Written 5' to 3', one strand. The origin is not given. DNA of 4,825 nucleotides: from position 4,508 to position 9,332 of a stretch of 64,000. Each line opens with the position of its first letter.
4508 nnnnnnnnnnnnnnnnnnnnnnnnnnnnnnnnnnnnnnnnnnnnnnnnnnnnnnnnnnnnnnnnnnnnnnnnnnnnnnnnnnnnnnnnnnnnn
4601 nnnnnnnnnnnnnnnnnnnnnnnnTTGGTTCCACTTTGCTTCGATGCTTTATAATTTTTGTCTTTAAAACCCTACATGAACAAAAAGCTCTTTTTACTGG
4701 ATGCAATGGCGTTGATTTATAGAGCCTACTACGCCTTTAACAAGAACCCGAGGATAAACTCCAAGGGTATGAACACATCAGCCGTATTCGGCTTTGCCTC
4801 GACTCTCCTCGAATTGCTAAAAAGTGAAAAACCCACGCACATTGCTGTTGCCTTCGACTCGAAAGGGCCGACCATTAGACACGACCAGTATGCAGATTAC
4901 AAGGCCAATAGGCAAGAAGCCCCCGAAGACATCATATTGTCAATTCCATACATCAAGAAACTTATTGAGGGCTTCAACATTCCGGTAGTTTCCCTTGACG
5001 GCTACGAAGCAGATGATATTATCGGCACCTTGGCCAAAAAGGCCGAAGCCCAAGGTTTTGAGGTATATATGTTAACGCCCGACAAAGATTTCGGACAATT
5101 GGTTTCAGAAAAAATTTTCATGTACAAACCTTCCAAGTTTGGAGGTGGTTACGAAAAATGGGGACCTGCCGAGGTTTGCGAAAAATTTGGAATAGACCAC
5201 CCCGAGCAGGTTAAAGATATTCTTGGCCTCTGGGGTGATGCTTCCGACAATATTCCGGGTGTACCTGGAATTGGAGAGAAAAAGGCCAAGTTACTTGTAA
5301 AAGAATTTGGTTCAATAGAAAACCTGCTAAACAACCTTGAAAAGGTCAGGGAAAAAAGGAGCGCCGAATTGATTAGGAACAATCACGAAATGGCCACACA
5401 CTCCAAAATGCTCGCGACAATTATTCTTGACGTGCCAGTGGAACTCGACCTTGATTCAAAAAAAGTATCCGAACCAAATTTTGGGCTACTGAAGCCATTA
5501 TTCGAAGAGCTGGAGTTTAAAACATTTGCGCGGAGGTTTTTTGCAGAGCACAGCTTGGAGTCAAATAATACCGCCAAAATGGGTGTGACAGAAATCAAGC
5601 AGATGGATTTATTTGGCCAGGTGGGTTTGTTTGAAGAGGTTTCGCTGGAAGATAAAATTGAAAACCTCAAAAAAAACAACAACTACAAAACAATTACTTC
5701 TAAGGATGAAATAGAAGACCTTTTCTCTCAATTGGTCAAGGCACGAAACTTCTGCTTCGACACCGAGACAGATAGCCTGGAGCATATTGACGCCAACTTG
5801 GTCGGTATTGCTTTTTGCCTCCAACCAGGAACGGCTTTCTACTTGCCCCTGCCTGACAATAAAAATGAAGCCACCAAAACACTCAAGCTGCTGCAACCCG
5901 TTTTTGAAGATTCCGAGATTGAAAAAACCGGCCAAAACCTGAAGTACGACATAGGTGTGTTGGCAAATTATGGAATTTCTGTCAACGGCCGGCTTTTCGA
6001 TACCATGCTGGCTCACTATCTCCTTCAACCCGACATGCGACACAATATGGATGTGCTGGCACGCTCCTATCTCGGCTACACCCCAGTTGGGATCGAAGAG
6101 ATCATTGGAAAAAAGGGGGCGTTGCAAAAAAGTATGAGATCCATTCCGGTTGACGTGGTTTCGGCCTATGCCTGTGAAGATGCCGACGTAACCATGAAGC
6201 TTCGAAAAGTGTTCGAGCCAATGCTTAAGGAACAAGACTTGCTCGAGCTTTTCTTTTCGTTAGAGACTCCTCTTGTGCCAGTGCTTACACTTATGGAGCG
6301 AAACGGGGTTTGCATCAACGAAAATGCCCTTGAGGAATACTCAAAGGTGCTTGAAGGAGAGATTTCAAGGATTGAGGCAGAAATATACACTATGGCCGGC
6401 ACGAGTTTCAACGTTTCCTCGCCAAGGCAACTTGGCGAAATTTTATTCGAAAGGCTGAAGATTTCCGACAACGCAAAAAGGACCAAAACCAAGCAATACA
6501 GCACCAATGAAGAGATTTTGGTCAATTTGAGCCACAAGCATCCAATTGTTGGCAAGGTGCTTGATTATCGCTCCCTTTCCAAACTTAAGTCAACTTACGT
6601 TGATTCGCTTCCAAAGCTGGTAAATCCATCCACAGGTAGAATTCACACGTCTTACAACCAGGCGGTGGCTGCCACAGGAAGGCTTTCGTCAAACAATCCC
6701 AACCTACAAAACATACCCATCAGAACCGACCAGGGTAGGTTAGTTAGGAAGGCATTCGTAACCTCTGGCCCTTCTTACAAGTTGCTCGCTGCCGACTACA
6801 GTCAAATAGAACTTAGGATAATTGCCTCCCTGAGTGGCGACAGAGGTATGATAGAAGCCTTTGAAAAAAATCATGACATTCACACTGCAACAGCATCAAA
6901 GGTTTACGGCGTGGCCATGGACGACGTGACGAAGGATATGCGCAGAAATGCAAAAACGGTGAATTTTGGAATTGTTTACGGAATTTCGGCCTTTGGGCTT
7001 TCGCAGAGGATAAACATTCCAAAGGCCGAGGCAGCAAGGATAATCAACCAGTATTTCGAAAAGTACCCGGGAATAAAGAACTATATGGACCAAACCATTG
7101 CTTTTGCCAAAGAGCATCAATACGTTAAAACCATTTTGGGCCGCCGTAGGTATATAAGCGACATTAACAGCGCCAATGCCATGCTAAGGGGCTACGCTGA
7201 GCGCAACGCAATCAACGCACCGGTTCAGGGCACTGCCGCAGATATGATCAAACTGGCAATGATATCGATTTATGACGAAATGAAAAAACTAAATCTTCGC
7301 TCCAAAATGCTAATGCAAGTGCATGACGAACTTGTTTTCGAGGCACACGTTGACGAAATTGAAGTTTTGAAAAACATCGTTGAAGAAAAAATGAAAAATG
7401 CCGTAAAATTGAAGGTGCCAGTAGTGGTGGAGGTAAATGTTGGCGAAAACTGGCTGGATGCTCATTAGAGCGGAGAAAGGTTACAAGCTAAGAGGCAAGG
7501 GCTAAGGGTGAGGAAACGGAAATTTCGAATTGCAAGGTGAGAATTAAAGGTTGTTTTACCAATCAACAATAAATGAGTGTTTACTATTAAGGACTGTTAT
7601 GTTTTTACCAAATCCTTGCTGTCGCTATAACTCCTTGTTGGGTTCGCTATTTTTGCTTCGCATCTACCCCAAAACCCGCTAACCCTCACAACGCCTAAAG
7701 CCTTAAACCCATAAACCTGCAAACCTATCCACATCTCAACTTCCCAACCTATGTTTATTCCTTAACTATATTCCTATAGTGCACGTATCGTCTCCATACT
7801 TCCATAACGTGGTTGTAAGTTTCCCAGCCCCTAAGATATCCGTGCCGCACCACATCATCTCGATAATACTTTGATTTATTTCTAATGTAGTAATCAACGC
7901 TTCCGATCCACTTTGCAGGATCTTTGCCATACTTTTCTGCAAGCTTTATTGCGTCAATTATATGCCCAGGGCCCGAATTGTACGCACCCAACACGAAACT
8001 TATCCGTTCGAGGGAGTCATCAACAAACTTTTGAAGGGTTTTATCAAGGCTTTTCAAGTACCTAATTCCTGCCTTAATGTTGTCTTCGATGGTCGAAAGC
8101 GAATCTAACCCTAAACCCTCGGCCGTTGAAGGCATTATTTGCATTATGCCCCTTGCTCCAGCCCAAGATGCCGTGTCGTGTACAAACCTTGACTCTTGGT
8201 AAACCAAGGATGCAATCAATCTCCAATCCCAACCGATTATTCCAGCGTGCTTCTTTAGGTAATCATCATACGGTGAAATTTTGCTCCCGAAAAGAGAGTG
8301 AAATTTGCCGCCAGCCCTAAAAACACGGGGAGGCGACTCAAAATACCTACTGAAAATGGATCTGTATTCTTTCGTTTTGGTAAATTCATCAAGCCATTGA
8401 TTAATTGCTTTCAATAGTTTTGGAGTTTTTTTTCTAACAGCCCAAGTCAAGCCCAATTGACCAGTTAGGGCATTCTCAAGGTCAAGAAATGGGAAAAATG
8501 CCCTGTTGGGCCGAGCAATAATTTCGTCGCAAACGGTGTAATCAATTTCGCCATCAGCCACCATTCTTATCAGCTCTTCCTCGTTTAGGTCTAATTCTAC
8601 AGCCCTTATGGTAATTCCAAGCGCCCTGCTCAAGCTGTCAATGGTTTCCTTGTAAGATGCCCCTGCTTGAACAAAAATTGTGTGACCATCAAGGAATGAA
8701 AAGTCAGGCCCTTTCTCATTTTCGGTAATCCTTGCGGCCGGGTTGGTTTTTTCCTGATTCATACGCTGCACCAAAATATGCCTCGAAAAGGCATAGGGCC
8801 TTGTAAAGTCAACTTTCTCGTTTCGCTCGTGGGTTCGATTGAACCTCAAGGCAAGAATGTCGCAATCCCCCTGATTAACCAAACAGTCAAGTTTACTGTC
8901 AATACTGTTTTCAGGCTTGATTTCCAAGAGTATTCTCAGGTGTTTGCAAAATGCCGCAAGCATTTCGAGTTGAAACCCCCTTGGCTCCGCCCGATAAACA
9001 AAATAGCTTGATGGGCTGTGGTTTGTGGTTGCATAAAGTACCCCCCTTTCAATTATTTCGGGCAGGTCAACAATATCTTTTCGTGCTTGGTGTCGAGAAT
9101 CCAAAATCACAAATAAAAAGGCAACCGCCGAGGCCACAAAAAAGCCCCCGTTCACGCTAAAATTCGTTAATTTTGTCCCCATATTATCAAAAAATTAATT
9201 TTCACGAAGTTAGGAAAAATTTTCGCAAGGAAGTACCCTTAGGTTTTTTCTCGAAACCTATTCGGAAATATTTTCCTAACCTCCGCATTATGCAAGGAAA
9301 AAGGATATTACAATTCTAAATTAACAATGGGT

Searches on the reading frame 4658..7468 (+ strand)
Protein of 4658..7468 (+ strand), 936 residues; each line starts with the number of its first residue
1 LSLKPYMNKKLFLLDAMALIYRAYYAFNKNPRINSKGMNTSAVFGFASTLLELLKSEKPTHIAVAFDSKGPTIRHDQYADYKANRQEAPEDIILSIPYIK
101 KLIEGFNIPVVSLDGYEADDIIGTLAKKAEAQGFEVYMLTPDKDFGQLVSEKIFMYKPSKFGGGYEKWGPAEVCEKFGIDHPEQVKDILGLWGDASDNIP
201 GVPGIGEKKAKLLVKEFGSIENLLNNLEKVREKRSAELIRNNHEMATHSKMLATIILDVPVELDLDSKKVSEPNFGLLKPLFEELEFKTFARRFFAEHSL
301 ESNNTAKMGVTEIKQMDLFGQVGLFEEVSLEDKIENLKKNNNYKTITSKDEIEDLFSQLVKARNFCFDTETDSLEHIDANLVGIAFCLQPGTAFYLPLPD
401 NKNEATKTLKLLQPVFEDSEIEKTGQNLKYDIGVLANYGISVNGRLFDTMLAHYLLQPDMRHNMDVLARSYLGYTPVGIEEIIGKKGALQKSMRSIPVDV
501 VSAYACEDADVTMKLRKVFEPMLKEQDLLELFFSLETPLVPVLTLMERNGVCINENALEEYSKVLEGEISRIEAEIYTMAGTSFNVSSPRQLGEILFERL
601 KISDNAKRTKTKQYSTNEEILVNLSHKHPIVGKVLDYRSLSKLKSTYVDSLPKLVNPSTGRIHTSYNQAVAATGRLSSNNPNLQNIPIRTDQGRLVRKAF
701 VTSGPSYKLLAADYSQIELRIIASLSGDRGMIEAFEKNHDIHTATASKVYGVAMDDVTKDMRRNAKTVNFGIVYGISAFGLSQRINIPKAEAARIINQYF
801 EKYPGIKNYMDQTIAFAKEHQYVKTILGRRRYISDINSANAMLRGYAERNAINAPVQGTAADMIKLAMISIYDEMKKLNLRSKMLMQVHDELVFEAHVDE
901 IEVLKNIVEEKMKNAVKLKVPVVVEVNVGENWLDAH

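Call 44: search_protein_families(library=pfam, proteins=[window:4658-7468:+], max_evalue=0.000001)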
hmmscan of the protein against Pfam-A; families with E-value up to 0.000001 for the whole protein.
window:4658-7468:+ (936 aa): 5 families
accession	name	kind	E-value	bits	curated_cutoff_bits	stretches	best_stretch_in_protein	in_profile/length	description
PF00476.26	DNA_pol_A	-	4.8e-165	549.5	34.3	1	556-933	2-380/381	DNA polymerase family A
PF02739.22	5_3_exonuc_N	-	7.5e-58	195.3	34.3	1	10-178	1-164/164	5'-3' exonuclease, N-terminal resolvase-like domain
PF01612.26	DNA_pol_A_exo1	-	6.2e-33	114.5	23.6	1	343-523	1-172/173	3'-5' exonuclease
PF01367.25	5_3_exonuc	-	3.2e-29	101.7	40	1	181-274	2-95/97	5'-3' exonuclease, C-terminal SAM fold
PF22619.2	DNA_polI_exo1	-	3.2e-08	33.9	27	1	381-491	15-119/140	DNA polymerase I, ribonuclease H-like domain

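Call 83: list_cluster_members(proteins=[window:4658-7468:+, window:43518-44777:+, window:59450-60943:-, window:51375-52400:-, window:21931-24696:-])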
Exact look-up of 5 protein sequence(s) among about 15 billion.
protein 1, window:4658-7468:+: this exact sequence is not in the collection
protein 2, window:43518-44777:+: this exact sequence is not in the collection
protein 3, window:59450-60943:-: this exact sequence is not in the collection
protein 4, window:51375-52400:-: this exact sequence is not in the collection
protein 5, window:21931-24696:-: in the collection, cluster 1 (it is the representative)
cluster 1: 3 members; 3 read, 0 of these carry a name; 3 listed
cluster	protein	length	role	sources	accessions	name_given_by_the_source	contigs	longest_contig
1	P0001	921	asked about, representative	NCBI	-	-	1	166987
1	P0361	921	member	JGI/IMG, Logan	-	-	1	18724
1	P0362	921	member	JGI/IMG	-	-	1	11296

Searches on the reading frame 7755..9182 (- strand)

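Call 44: search_protein_families(library=pfam, proteins=[window:7755-9182:-], max_evalue=0.000001)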
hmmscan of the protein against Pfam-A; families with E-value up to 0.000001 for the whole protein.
window:7755-9182:- (475 aa): 2 families
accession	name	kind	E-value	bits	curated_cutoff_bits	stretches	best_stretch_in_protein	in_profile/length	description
PF01464.25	SLT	-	4.9e-20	71.7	21.3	1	311-420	5-113/117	Transglycosylase SLT domain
PF00497.25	SBP_bac_3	-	7.1e-20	71.6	26.4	1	54-282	7-131/132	Bacterial extracellular solute-binding proteins, family 3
